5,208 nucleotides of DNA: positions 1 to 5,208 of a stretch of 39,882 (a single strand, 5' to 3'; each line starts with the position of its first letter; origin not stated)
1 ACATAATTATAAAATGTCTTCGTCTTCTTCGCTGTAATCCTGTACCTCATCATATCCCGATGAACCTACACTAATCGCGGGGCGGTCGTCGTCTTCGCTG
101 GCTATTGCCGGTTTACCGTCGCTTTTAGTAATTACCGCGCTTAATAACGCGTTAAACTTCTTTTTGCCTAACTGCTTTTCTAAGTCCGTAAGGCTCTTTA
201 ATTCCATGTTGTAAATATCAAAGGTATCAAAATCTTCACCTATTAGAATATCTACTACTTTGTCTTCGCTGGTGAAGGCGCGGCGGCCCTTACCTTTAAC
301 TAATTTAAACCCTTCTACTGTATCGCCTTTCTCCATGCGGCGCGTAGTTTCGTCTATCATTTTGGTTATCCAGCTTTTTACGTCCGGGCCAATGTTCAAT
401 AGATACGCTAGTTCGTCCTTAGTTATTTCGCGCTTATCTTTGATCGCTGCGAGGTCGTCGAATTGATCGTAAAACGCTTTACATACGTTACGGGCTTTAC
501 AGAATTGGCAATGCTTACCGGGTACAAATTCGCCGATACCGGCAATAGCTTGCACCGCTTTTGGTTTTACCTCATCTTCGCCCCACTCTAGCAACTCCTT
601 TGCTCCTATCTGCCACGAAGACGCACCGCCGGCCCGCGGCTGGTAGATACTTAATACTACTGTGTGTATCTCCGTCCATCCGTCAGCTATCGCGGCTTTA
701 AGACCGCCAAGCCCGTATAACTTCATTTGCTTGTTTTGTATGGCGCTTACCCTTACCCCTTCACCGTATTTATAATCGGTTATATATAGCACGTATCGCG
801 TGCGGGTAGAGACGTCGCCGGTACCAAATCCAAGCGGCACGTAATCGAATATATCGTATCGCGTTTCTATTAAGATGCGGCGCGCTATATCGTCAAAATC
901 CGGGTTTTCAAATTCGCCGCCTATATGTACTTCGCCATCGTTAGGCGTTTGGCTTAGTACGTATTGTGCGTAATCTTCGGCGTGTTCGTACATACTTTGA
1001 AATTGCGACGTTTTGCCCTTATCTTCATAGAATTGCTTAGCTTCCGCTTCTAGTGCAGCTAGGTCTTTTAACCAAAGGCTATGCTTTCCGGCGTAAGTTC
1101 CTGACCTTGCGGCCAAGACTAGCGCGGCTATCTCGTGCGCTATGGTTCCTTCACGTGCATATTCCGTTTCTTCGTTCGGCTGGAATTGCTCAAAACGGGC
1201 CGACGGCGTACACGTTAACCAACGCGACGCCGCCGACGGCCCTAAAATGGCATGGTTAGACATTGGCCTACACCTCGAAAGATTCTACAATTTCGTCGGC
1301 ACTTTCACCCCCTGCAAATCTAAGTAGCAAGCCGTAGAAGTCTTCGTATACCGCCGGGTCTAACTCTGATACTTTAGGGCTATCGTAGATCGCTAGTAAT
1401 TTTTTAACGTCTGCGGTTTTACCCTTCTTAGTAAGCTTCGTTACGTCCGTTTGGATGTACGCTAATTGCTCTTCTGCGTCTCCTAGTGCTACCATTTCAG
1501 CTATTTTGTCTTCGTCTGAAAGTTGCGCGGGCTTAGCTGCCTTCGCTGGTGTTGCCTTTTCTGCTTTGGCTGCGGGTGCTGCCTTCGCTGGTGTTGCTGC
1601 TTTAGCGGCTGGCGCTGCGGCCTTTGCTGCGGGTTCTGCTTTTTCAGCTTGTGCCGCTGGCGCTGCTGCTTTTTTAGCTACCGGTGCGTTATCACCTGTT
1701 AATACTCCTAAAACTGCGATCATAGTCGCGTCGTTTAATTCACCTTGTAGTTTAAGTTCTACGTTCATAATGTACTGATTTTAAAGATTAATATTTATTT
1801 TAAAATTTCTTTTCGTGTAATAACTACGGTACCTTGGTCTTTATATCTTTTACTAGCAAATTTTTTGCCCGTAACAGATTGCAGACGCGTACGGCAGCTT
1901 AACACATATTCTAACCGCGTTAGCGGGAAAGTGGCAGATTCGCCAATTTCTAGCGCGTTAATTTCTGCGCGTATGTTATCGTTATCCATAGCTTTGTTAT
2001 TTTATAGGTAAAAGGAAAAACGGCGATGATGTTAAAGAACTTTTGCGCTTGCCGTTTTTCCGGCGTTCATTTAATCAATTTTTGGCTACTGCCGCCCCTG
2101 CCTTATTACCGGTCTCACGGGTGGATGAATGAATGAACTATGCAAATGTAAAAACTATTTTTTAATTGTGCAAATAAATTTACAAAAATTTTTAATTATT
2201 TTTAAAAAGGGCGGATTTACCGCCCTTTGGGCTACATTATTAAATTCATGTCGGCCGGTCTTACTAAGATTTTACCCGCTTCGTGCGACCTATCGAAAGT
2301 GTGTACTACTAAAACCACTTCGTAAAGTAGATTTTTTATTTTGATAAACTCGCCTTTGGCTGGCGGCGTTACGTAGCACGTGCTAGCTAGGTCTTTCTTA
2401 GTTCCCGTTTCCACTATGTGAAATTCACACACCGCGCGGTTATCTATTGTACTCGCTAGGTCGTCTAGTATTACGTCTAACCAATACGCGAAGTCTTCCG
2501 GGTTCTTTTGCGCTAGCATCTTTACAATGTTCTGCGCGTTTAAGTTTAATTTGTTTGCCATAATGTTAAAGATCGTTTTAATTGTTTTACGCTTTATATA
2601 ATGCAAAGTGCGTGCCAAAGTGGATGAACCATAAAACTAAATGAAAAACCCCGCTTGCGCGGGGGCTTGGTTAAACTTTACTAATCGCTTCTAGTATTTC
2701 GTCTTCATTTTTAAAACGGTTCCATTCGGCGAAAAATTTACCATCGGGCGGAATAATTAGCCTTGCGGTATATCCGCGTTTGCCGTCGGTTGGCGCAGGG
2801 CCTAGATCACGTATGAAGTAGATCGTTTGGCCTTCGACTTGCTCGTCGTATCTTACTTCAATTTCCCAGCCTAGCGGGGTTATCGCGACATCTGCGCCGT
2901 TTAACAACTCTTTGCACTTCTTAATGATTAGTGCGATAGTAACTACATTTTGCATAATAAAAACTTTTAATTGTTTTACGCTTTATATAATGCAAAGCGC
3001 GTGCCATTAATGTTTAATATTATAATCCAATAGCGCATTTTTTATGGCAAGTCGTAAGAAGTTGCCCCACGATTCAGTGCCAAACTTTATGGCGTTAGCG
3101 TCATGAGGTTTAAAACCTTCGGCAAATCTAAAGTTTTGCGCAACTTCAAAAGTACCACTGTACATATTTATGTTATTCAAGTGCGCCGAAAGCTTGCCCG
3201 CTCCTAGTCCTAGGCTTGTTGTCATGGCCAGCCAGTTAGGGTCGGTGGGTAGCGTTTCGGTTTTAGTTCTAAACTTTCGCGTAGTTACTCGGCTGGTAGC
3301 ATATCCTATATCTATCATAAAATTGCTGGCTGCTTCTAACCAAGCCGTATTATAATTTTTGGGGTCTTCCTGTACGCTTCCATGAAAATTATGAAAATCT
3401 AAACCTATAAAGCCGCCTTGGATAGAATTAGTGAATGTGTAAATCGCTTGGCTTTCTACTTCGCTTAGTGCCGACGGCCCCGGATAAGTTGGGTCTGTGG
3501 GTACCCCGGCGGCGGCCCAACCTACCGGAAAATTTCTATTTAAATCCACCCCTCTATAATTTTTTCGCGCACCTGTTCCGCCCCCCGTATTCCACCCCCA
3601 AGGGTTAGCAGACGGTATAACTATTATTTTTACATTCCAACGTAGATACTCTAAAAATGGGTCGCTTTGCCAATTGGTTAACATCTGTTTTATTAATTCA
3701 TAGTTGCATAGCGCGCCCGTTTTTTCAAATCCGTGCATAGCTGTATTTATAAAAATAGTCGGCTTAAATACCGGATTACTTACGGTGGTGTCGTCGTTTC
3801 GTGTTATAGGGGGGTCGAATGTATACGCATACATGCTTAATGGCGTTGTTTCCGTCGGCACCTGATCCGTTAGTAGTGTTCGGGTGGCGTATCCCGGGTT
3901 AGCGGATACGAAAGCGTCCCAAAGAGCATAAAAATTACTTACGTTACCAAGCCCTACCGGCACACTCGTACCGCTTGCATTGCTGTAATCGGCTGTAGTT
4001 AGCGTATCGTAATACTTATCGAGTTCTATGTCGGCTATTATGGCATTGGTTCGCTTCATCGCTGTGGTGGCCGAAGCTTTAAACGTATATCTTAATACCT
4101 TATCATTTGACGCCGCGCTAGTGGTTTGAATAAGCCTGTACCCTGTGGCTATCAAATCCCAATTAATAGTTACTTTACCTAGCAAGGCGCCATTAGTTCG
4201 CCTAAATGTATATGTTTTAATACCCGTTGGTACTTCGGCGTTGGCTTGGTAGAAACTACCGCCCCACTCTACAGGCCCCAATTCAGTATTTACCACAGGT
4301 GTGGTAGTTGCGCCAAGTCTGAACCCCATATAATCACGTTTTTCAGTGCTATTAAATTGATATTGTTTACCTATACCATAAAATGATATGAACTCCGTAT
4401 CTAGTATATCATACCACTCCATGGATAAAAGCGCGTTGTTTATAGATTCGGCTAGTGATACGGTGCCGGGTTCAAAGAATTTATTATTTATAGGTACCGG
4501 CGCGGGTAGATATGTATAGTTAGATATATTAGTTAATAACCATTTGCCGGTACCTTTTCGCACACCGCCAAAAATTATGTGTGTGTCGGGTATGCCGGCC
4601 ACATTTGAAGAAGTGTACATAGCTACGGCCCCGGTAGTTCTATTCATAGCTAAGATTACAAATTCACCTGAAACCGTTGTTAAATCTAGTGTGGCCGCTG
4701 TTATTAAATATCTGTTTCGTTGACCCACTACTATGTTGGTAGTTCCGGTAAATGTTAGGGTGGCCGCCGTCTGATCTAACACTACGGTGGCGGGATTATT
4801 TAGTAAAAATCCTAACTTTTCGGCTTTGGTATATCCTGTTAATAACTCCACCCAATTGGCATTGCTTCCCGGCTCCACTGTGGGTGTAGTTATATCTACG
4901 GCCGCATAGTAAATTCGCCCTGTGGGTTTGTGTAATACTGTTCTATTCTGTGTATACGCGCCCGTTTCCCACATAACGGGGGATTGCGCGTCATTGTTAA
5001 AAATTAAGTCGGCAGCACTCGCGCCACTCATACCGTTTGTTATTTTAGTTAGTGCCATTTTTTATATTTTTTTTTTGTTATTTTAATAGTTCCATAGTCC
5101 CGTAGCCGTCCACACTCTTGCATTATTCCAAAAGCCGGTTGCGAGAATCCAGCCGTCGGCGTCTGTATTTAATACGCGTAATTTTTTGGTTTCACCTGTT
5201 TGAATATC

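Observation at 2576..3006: Two perfect sigma-54 (-24/-12) promoter consensus sequences inside a 42-nt repeat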

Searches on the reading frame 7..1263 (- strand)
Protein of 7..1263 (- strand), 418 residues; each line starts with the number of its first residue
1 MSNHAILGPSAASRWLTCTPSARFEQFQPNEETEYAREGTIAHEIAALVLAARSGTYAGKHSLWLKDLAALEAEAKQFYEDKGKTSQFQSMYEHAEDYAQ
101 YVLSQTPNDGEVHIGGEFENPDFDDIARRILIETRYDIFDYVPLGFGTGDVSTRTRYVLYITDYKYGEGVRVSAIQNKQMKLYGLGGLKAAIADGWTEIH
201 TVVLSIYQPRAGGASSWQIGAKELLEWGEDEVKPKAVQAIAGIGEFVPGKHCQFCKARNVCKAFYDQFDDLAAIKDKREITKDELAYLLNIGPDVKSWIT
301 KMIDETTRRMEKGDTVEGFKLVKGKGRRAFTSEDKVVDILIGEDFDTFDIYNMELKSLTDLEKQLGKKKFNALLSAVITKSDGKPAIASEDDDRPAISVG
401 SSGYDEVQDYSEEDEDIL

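Call 66: search_protein_families(library=pfam, max_evalue=10, proteins=[window:7-1263:-])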
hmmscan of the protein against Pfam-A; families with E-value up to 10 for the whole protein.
window:7-1263:- (418 aa): 2 families
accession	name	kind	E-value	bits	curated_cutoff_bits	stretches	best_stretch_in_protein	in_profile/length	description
PF10926.14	DUF2800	-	1.5e-106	357.1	21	1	4-395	1-368/368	Protein of unknown function (DUF2800)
PF12705.13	PDDEXK_1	-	3.3e-05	24.4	22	1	9-262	4-247/247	PD-(D/E)XK nuclease superfamily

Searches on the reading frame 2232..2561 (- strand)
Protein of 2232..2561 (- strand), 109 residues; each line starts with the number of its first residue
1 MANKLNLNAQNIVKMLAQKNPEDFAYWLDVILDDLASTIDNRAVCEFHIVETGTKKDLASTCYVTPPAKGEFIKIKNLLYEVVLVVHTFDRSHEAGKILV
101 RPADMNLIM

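Call 34: search_protein_families(library=phrogs, max_evalue=0.001, proteins=[window:2232-2561:-])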
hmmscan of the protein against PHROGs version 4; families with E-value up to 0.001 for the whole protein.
window:2232-2561:- (109 aa): 0 families

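Call 87: search_protein_families(library=padloc, max_evalue=0.01, proteins=[window:2232-2561:-])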
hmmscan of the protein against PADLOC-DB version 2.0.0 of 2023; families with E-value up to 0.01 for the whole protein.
window:2232-2561:- (109 aa): 0 families

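Call 88: search_protein_families(library=ncbifam, max_evalue=0.01, proteins=[window:2232-2561:-])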
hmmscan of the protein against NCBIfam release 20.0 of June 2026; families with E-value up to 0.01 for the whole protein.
window:2232-2561:- (109 aa): 0 families

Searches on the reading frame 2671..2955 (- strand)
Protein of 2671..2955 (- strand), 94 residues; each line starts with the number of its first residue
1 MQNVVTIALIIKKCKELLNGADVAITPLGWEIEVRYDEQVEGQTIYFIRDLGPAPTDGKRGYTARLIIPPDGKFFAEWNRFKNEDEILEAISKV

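Call 34: search_protein_families(library=phrogs, max_evalue=0.001, proteins=[window:2671-2955:-])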
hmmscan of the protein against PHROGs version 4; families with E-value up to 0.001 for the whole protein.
window:2671-2955:- (94 aa): 0 families

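Call 87: search_protein_families(library=padloc, max_evalue=0.01, proteins=[window:2671-2955:-])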
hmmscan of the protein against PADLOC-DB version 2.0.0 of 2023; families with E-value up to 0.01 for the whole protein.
window:2671-2955:- (94 aa): 0 families

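Call 88: search_protein_families(library=ncbifam, max_evalue=0.01, proteins=[window:2671-2955:-])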
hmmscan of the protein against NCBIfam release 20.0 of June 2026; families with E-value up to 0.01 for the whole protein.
window:2671-2955:- (94 aa): 0 families

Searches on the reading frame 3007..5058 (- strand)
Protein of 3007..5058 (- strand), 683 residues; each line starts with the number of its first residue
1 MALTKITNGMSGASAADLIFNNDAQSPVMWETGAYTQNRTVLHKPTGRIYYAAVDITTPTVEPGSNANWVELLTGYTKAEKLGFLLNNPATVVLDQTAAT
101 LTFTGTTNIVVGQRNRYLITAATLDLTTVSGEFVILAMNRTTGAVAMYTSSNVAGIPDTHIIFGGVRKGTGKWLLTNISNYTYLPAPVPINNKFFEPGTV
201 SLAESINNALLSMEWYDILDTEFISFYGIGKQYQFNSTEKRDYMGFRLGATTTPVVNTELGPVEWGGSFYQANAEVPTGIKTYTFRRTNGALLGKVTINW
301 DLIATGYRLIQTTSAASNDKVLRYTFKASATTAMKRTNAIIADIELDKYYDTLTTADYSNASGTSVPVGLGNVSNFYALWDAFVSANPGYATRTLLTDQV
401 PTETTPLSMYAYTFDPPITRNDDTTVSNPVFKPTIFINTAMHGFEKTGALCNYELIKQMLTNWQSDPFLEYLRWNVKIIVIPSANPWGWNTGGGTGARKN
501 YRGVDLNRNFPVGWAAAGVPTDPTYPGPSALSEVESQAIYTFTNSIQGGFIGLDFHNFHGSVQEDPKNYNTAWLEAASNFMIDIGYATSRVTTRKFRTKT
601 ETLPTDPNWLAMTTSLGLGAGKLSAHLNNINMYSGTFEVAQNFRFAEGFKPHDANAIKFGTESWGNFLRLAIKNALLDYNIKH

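Call 18: find_related_loci(query=window:3007-5058:-, collection=viral_contigs, flank=6000)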
Query window:3007-5058:- (683 aa) in viral_contigs; peptide patterns used: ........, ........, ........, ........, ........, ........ (x = any residue, [..] = any of these).
No stretch of DNA in the collection matches any of the patterns.

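Call 32: search_protein_families(library=pfam, max_evalue=0.01, proteins=[window:3010-5058:-])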
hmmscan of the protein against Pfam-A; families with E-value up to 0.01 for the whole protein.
seq(683 aa): 2 families
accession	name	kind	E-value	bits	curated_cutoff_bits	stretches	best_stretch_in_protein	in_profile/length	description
PF00246.29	Peptidase_M14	-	3e-20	73.4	21.6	1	428-561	42-187/286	Zinc carboxypeptidase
PF10994.13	DUF2817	-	0.0036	17.3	23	1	462-525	74-131/341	Protein of unknown function (DUF2817)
